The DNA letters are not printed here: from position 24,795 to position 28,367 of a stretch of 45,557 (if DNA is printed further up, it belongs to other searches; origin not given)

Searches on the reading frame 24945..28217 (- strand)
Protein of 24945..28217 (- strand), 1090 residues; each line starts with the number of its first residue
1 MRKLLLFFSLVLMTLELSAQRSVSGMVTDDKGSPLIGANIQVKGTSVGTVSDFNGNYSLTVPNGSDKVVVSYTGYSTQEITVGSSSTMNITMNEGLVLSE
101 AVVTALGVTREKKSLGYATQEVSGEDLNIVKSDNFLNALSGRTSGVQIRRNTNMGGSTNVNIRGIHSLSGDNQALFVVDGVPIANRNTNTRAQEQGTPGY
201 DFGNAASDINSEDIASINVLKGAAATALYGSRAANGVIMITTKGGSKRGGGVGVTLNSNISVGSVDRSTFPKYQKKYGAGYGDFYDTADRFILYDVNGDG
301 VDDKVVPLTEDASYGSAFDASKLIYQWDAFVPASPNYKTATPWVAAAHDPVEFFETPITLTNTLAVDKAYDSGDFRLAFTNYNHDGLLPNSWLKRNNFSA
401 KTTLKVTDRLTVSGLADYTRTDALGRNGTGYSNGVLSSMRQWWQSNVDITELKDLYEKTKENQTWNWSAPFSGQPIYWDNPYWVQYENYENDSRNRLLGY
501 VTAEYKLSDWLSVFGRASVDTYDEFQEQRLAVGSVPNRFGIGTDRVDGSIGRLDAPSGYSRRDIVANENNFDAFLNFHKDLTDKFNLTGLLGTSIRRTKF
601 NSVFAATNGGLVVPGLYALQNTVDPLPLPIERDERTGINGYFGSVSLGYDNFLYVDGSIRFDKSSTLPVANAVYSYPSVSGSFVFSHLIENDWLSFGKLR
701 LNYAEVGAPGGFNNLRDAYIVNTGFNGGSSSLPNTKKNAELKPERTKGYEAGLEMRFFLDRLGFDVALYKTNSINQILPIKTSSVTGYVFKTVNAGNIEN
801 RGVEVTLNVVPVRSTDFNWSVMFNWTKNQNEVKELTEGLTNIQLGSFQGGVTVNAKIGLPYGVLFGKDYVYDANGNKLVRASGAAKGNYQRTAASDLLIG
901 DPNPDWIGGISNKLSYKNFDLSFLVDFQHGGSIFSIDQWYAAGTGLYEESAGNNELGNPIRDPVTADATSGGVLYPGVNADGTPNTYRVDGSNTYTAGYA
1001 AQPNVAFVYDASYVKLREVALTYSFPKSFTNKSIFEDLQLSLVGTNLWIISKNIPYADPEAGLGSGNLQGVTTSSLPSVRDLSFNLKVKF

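Call 4: search_protein_families(library=pfam, proteins=[window:24945-28217:-], max_evalue=0.01)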
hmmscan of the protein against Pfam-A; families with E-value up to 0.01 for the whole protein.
window:24945-28217:- (1090 aa): 6 families
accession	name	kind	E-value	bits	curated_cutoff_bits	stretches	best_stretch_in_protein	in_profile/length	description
PF13715.12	CarbopepD_reg_2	-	4.4e-18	65.5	32.2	1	23-103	1-87/88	CarboxypepD_reg-like domain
PF07715.20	Plug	-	5.2e-18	65.9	23.9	1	112-237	2-107/107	TonB-dependent Receptor Plug Domain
PF13620.12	CarboxypepD_reg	-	1.4e-14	54.6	32.3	1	22-92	1-81/82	Carboxypeptidase regulatory-like domain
PF14905.12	OMP_b-brl_3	-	5.3e-07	29.5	27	1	738-876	210-339/408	Outer membrane protein beta-barrel family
PF23591.1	CILP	-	0.00026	21.4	27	1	24-75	8-59/90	Cartilage intermediate layer protein 1-like domain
PF15976.11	CooC_C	-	0.0057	17.1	29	0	17-75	13-69/93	CS1-pili formation C-terminal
